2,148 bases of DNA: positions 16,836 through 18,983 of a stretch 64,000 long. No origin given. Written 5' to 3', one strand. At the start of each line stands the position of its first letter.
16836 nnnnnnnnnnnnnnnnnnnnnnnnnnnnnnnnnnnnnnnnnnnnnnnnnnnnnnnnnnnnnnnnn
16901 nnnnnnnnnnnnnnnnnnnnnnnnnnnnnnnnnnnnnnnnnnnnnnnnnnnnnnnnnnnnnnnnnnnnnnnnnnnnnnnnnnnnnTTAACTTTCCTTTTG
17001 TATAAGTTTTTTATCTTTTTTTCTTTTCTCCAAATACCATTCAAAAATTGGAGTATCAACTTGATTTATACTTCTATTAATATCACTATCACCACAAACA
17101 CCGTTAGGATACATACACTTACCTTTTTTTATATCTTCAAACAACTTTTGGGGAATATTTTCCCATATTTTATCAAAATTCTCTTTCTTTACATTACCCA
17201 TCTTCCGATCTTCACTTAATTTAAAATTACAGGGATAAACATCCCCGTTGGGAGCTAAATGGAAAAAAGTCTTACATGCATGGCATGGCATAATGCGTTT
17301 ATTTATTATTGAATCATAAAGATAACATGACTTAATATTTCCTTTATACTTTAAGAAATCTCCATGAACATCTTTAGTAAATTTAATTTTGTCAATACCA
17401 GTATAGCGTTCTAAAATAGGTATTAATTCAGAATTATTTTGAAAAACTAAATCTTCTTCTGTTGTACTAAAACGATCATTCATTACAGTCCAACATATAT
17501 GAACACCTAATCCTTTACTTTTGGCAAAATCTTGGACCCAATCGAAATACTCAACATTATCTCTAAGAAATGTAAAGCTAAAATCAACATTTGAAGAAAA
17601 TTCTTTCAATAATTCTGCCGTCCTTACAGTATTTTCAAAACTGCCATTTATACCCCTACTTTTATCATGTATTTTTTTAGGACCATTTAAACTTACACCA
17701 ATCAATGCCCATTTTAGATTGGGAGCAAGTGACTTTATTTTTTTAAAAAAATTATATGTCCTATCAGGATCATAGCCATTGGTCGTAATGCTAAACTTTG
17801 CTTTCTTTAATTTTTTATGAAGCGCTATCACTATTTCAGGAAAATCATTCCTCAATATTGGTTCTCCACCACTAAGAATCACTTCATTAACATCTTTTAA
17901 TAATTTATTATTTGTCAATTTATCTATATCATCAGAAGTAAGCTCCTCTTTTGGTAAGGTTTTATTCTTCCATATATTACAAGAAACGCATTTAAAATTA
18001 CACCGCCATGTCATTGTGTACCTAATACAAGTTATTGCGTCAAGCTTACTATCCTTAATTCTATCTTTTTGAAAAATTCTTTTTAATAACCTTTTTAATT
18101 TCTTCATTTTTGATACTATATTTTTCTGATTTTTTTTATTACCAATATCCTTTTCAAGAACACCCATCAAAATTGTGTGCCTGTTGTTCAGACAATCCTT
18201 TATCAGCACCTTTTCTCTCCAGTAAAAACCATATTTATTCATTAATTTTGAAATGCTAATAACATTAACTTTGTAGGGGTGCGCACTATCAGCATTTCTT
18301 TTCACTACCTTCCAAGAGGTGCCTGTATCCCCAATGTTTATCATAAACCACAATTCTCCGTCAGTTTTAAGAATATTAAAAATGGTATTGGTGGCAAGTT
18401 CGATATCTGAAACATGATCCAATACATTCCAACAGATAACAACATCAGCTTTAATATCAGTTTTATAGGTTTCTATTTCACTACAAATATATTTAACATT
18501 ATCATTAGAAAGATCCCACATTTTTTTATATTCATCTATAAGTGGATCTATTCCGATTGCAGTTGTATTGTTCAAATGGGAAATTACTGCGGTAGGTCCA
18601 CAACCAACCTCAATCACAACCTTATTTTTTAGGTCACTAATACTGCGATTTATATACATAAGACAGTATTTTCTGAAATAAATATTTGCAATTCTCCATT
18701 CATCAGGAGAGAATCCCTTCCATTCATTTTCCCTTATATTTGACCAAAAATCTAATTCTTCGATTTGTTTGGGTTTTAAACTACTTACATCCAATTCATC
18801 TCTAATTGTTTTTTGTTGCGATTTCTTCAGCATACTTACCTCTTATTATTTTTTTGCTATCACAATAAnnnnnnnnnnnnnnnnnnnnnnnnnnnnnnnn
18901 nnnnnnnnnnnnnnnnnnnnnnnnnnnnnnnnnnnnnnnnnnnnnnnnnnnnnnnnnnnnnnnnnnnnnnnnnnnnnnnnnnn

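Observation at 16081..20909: Methyltransferase-radical SAM/SPASM fusion and second methyltransferase adjacent to Wzt (with carbohydrate-binding tail) and Wzm: unusual chain-terminating modification machinery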

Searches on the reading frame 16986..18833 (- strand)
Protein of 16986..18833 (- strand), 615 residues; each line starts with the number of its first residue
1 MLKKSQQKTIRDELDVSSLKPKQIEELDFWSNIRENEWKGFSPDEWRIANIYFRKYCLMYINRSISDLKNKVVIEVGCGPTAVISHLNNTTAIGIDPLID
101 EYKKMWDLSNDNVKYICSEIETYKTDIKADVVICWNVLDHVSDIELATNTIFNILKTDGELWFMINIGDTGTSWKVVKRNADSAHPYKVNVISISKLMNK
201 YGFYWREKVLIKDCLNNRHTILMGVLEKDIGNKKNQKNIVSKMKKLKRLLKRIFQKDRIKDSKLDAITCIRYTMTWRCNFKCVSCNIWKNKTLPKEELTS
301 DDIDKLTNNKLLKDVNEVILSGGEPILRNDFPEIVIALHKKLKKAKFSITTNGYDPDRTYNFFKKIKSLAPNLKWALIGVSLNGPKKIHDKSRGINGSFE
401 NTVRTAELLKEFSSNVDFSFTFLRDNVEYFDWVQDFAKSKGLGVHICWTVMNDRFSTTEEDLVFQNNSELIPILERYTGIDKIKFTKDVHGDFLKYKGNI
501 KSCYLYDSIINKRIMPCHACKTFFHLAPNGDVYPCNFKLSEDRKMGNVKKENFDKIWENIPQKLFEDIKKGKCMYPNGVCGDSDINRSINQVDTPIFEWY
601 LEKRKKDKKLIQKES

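Call 4: search_protein_families(library=pfam, proteins=[window:16986-18833:-], max_evalue=0.01)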
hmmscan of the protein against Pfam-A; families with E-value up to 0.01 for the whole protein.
window:16986-18833:- (615 aa): 11 families
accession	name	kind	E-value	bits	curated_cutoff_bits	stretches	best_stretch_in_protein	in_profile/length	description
PF04055.27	Radical_SAM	-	1.1e-18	68.4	29.5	1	275-433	4-162/166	Radical SAM superfamily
PF13489.12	Methyltransf_23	-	3.3e-09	37.1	27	1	67-203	20-159/164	Methyltransferase domain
PF13186.11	SPASM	-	7.2e-08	33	21.5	1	517-566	1-52/67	Iron-sulfur cluster-binding domain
PF08241.18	Methyltransf_11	-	2e-07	32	21.2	1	75-163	2-95/95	Methyltransferase domain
PF13649.12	Methyltransf_25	-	9.9e-06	26.6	27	1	73-159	1-97/97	Methyltransferase domain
PF08242.18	Methyltransf_12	-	2.4e-05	25.4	30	1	75-161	2-98/98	Methyltransferase domain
PF13847.12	Methyltransf_31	-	5.2e-05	23.4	27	1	69-161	3-107/145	Methyltransferase domain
PF05219.18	DREV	-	0.00014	21.5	26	1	53-159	78-182/265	DREV methyltransferase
PF13353.11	Fer4_12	-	0.00015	22.5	22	1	277-361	14-99/137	4Fe-4S single cluster domain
PF08003.17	Methyltransf_9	-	0.0038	16.7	23.8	1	61-164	107-218/315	Protein of unknown function (DUF1698)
PF05401.17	NodS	-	0.0051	17.1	24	1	44-167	17-148/201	Nodulation protein S (NodS)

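Call 5: search_protein_families(library=ncbifam, proteins=[window:16986-18833:-], max_evalue=0.001)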
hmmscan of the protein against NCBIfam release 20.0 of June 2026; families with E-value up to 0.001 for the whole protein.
window:16986-18833:- (615 aa): 54 families (the best 25 are shown)
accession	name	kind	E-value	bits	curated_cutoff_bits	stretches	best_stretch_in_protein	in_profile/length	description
TIGR04546.1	rSAM_ahbC_deAc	equivalog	2.7e-24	85.7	650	1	268-573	39-346/390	12,18-didecarboxysiroheme deacetylase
TIGR04054.1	rSAM_NirJ1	equivalog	9.3e-23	80.5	650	1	270-582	38-351/387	putative heme d1 biosynthesis radical SAM protein NirJ1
TIGR04545.1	rSAM_ahbD_hemeb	equivalog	3.4e-22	79.3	500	1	270-584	2-309/339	heme b synthase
TIGR03962.1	mycofact_rSAM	equivalog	4.2e-22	78.8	265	1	263-574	7-297/339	mycofactocin radical SAM maturase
TIGR04051.1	rSAM_NirJ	equivalog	1.1e-21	77.3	515.45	1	272-434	6-160/354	heme d1 biosynthesis radical SAM protein NirJ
NF047865.1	rSAM_PapB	equivalog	8.4e-20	71.2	340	1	267-584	2-316/330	PapB family radical SAM/SPASM ranthipeptide maturase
TIGR04053.2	TIGR04053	equivalog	1.3e-19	70.7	395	1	272-450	12-186/366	TIGR04053 family radical SAM/SPASM domain-containing protein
TIGR03942.1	sulfatase_rSAM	equivalog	1.7e-18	66.9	349.45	1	274-572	7-306/363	anaerobic sulfatase maturase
TIGR04055.1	rSAM_NirJ2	equivalog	2.9e-18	66.5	500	1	270-580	2-294/326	putative heme d1 biosynthesis radical SAM protein NirJ2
NF050035.1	rSAM_WgK_link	exception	8.6e-18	64.5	650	1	270-428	11-162/367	radical SAM/SPASM peptide maturase WgkB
NF045574.1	sacti_mat_StsB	exception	1.4e-17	63.7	625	1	265-559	93-362/466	StsB family radical SAM/SPASM domain sactipeptide maturase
TIGR03961.1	rSAM_PTO1314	hypoth_equivalog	1.8e-17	63.7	306.05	1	250-570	9-297/332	PTO1314 family radical SAM protein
TIGR02668.1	moaA_archaeal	equivalog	2.8e-16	59.4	325.25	1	266-354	8-95/303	GTP 3',8-cyclase MoaA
NF001199.0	PRK00164.2-1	equivalog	6.1e-16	58.4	231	1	260-354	4-97/308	GTP 3',8-cyclase MoaA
TIGR02666.1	moaA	equivalog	6.8e-16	58.1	284.05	1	266-355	8-102/336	GTP 3',8-cyclase MoaA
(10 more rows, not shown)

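Call 7: search_solved_structures(query=window:16986-18833:-, max_evalue=0.01)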
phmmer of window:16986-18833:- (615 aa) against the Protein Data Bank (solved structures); distinct sequences matched with E-value up to 0.01: 8.
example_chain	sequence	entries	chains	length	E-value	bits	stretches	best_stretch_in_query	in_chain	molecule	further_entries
5wgg_A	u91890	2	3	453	6e-07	31.4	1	222-559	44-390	Radical SAM domain protein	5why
6efn_A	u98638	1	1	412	8.1e-07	31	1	267-435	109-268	Sporulation killing factor maturation protein SkfB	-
7tol_A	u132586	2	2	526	3.1e-05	25.8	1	272-369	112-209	glycerol dibiphytanyl glycerol tetraether - macrocyclic archaeol synthase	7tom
1tv7_A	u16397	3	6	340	3.2e-05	25.7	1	257-353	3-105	Molybdenum cofactor biosynthesis protein A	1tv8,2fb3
2fb2_A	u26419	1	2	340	0.00021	23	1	257-353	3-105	Molybdenum cofactor biosynthesis protein A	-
4kdc_A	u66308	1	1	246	0.00035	22.3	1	58-177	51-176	3-demethylubiquinone-9 3-methyltransferase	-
4kdr_A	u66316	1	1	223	0.0054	18.4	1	58-164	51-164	3-demethylubiquinone-9 3-methyltransferase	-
5dpm_A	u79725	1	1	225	0.0055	18.3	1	58-164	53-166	Ubiquinone biosynthesis O-methyltransferase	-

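Call 8: find_homologous_proteins(query=window:16986-18833:-, max_evalue=0.00001)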
Query window:16986-18833:- (615 aa): 106 proteins with E <= 0.00001 among 8000 candidates.
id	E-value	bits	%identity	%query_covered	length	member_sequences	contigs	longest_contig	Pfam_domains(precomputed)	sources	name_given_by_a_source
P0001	9.4e-249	845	97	61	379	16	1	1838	PF13186.12,PF04055.28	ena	-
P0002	5.5e-195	667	76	61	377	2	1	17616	PF13186.12,PF04055.28,PF13353.12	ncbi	-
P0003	4.4e-192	658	75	61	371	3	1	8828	PF13186.12,PF04055.28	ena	-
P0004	8.7e-187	640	73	61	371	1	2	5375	PF13186.12,PF04055.28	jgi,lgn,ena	-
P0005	3.0e-179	616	71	59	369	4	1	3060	PF13186.12,PF04055.28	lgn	-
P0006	5.6e-179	615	72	58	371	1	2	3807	PF13186.12,PF04055.28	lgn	-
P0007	9.3e-176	604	72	58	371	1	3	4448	PF13186.12,PF04055.28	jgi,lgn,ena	-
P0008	2.9e-175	602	68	59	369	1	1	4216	PF13186.12,PF04055.28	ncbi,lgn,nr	ncbi:MAG: radical SAM protein [Eubacteriales bacterium]|nr:radical SAM protein [Eubacteriales bacter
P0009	1.6e-162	560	63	60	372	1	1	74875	PF13186.12,PF04055.28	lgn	-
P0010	4.8e-158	545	64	58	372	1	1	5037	PF13186.12,PF04055.28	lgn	-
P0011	8.6e-134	465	53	60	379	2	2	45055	PF13186.12,PF04055.28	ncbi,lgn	-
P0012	2.6e-126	441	52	60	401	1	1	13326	PF13186.12,PF04055.28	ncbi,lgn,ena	-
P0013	3.8e-126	440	51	60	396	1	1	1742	PF13186.12,PF04055.28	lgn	-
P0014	1.0e-124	435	53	57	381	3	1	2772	PF13186.12,PF04055.28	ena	-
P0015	3.0e-122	427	51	60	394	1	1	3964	PF13186.12,PF04055.28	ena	-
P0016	1.5e-118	415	48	62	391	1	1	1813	PF13186.12,PF04055.28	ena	-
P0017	1.5e-104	369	66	39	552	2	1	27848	PF13489.13,PF00535.33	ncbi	-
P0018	2.2e-104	368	48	56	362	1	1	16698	PF13186.12,PF04055.28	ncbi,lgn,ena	-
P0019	1.3e-103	366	47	56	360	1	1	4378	PF13186.12,PF04055.28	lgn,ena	-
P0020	4.3e-103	364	47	56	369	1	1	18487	PF13186.12,PF04055.28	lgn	-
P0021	1.9e-102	362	44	60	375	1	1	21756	PF13186.12,PF04055.28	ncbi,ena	-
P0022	7.6e-102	360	47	58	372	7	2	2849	PF13186.12,PF04055.28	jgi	jgi:MoaA/NifB/PqqE/SkfB family radical SAM enzyme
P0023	7.9e-102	360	46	56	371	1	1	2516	PF13186.12,PF04055.28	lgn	-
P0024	8.6e-102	360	47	57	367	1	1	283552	PF13186.12,PF04055.28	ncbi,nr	ncbi:MAG: radical SAM protein [Candidatus Omnitrophica bacterium]|nr:radical SAM protein [Candidatus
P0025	1.4e-101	359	46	58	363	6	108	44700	PF13186.12,PF04055.28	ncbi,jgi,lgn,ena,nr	ncbi:MAG: radical SAM protein [Candidatus Marinimicrobia bacterium]|nr:radical SAM protein [Candidat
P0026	1.5e-101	359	43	60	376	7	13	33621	PF13186.12,PF04055.28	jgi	jgi:radical SAM protein with 4Fe4S-binding SPASM domain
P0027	3.5e-101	358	45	57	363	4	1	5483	PF13186.12,PF04055.28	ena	-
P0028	1.4e-100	356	43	60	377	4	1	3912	PF13186.12,PF04055.28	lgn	-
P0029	1.9e-100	355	46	57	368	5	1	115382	PF13186.12,PF04055.28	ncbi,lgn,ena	-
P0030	2.4e-100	355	42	60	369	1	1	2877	PF13186.12,PF04055.28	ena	-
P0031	2.6e-100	355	44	61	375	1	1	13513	PF13186.12,PF04055.28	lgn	-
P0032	3.7e-100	354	44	60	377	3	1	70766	PF13186.12,PF04055.28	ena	-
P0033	4.7e-100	354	45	58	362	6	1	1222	PF13186.12,PF04055.28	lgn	-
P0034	6.8e-100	353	47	56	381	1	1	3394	PF13186.12,PF04055.28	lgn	-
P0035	1.6e-99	352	41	60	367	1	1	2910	PF13186.12,PF04055.28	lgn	-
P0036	2.6e-99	351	45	56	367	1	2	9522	PF13186.12,PF04055.28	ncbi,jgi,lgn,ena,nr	ncbi:MAG: hypothetical protein DRJ65_08030 [Acidobacteria bacterium]|nr:MAG: hypothetical protein DR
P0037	3.7e-99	351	47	57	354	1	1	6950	PF13186.12,PF04055.28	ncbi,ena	-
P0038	6.6e-99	350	44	60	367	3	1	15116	PF13186.12,PF04055.28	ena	-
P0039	2.6e-98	348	46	59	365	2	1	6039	PF13186.12,PF04055.28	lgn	-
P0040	3.4e-98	348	47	59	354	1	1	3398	PF13186.12,PF04055.28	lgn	-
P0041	3.5e-98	348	45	59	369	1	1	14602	PF13186.12,PF04055.28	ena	-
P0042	7.4e-98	347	44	60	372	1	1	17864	PF13186.12,PF04055.28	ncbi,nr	ncbi:MAG: radical SAM protein [Candidatus Omnitrophota bacterium]|nr:radical SAM protein [Candidatus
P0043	8.1e-98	347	43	60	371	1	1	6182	PF13186.12,PF04055.28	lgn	-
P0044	9.8e-98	346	43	57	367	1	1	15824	PF13186.12,PF04055.28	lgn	-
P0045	1.5e-97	346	44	57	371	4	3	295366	PF13186.12,PF04055.28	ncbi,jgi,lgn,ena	-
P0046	2.9e-97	345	43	60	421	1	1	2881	PF13186.12,PF04055.28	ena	-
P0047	4.1e-97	344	47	53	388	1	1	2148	PF13186.12,PF04055.28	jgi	jgi:radical SAM protein with 4Fe4S-binding SPASM domain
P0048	4.3e-97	344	44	56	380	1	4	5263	PF13186.12,PF04055.28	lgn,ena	-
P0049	1.1e-96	343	41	60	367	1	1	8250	PF13186.12,PF04055.28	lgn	-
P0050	1.5e-96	342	42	60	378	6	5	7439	PF13186.12,PF04055.28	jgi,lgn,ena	-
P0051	2.3e-96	342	44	56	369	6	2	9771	PF13186.12,PF04055.28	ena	-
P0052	5.3e-96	341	44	58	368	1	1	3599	PF13186.12,PF04055.28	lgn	-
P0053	6.6e-96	340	44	57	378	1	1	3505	PF13186.12,PF04055.28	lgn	-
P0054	9.9e-96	340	46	55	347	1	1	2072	PF13186.12,PF04055.28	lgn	-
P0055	1.2e-95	339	43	56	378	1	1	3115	PF13186.12,PF04055.28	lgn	-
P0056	1.5e-95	339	43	58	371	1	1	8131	PF13186.12,PF04055.28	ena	-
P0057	1.6e-95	339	42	56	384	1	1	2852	PF13186.12,PF04055.28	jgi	jgi:MoaA/NifB/PqqE/SkfB family radical SAM enzyme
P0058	2.8e-95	338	44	56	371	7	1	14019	PF13186.12,PF04055.28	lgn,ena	-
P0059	3.0e-95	338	42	60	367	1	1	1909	PF13186.12,PF04055.28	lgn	-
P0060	1.1e-94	336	41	60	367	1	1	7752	PF13186.12,PF04055.28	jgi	jgi:radical SAM protein with 4Fe4S-binding SPASM domain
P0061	1.4e-94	336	44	56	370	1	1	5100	PF13186.12,PF04055.28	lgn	-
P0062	1.5e-94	336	44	59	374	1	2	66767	PF13186.12,PF04055.28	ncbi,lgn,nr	ncbi:MAG: radical SAM protein [Candidatus Omnitrophica bacterium]|nr:radical SAM protein [Candidatus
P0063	3.3e-94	335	43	61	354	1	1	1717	PF13186.12,PF04055.28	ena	-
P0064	4.2e-94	334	46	55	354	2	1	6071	PF13186.12,PF04055.28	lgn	-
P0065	6.7e-94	334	45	59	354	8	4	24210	PF13186.12,PF04055.28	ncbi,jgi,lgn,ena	-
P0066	9.4e-94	333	45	61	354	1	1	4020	PF13186.12,PF04055.28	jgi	-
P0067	3.7e-93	331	40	60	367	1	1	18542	PF13186.12,PF04055.28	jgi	jgi:MoaA/NifB/PqqE/SkfB family radical SAM enzyme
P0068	9.9e-93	330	43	57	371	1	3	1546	PF13186.12,PF04055.28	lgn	-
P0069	1.0e-92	330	41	60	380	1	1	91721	PF13186.12,PF04055.28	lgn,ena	-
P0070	3.3e-90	321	41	59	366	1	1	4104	PF13186.12,PF04055.28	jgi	-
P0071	4.8e-90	321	43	60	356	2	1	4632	PF13186.12,PF04055.28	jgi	-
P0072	1.3e-86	310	43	59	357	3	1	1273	PF13186.12,PF04055.28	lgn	-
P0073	1.0e-85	307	42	59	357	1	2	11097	PF13186.12,PF04055.28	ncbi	ncbi:MAG: radical SAM protein [Candidatus Hodarchaeota archaeon]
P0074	1.3e-85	306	44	55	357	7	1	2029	PF13186.12,PF04055.28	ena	-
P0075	7.4e-85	304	45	54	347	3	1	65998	PF13186.12,PF04055.28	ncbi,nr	ncbi:MAG: radical SAM protein [Candidatus Lokiarchaeota archaeon]|nr:radical SAM protein [Candidatus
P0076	1.3e-84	303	43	56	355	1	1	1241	PF13186.12,PF04055.28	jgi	jgi:radical SAM protein with 4Fe4S-binding SPASM domain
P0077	1.7e-84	303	42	55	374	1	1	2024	PF13186.12,PF04055.28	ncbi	-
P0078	6.4e-84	301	44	56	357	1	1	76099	PF13186.12,PF04055.28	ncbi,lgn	-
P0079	2.1e-83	299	41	59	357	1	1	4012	PF13186.12,PF04055.28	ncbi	-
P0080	2.9e-83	298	44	56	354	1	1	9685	PF13186.12,PF04055.28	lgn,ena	-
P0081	3.9e-81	291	43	58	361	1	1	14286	PF13186.12,PF04055.28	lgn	-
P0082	1.4e-80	290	42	58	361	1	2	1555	PF13186.12,PF04055.28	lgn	-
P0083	1.4e-22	98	29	47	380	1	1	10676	PF04055.28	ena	-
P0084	6.7e-18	83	25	44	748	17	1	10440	PF04230.20,PF04055.28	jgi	-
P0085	1.1e-16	78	25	49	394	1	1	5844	PF13186.12,PF04055.28,PF13353.12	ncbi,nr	ncbi:MAG: 12,18-didecarboxysiroheme deacetylase [Chitinispirillaceae bacterium]|nr:12,18-didecarboxy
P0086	4.7e-16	76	27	56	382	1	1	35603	PF13186.12,PF04055.28,PF13353.12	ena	-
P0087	6.1e-16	76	27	56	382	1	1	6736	PF13186.12,PF04055.28,PF13353.12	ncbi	-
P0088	1.4e-15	75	27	56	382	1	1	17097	PF13186.12,PF04055.28,PF13353.12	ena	-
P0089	1.9e-15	74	27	49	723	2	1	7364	PF04230.20,PF04055.28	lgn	-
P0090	4.6e-14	70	27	46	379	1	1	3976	PF04055.28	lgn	-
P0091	2.0e-12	64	24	49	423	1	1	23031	PF04055.28,PF13353.12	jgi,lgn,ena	-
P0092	2.2e-12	64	26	56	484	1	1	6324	PF13186.12,PF04055.28,PF13353.12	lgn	-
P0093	1.9e-11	61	31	28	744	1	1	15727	PF04230.20,PF04055.28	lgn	-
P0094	2.0e-10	58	26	48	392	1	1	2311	PF13186.12,PF04055.28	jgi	-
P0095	1.4e-9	55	27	50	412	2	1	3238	PF13186.12,PF04055.28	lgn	-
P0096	1.4e-9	55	22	59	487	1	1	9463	PF13186.12,PF04055.28,PF13353.12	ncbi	-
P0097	6.0e-9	53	24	46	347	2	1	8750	PF13186.12,PF04055.28,PF13353.12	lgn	-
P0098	3.5e-8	50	25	50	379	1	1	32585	PF04055.28,PF13353.12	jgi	jgi:radical SAM protein with 4Fe4S-binding SPASM domain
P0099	1.3e-7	49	26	44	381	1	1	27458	PF13186.12,PF04055.28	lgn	-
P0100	3.7e-6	44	26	46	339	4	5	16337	PF04055.28,PF13353.12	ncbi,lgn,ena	-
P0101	3.9e-6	44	20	55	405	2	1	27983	PF04055.28,PF13353.12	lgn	-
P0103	6.1e-6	43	24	27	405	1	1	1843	PF04055.28,PF13353.12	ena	-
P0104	6.6e-6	43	24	27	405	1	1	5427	PF04055.28,PF13353.12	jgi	jgi:radical SAM protein with 4Fe4S-binding SPASM domain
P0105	7.4e-6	43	24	27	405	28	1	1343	PF04055.28,PF13353.12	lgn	-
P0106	8.8e-6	43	24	56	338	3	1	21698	PF13186.12,PF04055.28,PF13353.12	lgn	-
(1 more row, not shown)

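Call 9: find_encoding_contigs(protein=P0001, flank=10000, max_places=4)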
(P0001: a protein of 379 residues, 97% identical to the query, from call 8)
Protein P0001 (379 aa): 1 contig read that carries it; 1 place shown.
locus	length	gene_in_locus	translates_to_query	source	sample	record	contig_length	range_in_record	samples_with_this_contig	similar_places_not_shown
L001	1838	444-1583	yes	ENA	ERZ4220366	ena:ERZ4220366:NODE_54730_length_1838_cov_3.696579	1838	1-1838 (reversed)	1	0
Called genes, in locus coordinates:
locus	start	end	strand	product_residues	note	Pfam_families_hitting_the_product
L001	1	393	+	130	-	?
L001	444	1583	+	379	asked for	PF04055:Radical_SAM, PF13186:SPASM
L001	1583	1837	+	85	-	?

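Call 10: find_encoding_contigs(protein=P0002, flank=10000, max_places=4)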
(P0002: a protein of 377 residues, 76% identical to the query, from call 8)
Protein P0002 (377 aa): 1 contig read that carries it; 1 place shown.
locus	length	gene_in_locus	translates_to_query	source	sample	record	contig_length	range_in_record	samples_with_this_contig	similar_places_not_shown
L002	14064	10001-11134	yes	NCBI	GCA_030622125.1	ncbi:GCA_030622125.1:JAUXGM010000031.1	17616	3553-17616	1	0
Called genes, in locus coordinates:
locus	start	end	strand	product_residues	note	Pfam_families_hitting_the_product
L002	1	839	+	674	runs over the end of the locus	PF02092:tRNA_synt_2f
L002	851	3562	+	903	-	PF01326:PPDK_N, PF00391:PEP-utilizers, PF02896:PEP-utilizers_C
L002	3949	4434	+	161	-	PF01980:TrmO_N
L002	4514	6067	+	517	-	PF02786:CPSase_L_D2, PF08442:ATP-grasp_2, PF13549:ATP-grasp_5, PF24948:Citrate_synth_N (weak), PF16114:Citrate_bind (faint)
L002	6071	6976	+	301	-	PF02629:CoA_binding, PF13380:CoA_binding_2 (weak), PF00549:Ligase_CoA, PF13607:Succ_CoA_lig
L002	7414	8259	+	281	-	PF01061:ABC2_membrane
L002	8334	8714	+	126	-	PF13366:PDDEXK_3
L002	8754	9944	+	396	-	PF00005:ABC_tran, PF13304:AAA_21 (faint)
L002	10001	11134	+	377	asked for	PF04055:Radical_SAM, PF13353:Fer4_12 (weak), PF13186:SPASM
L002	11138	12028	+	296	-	PF13489:Methyltransf_23, PF02353:CMAS (weak), PF13847:Methyltransf_31, PF08241:Methyltransf_11, PF08242:Methyltransf_12, PF13649:Methyltransf_25, PF00535:Glycos_transf_2 (weak)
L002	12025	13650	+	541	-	PF00535:Glycos_transf_2, PF10111:Glyco_tranf_2_2, PF13641:Glyco_tranf_2_3, PF13489:Methyltransf_23, PF08241:Methyltransf_11, PF08242:Methyltransf_12, PF13649:Methyltransf_25, PF13847:Methyltransf_31, +4 more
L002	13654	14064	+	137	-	?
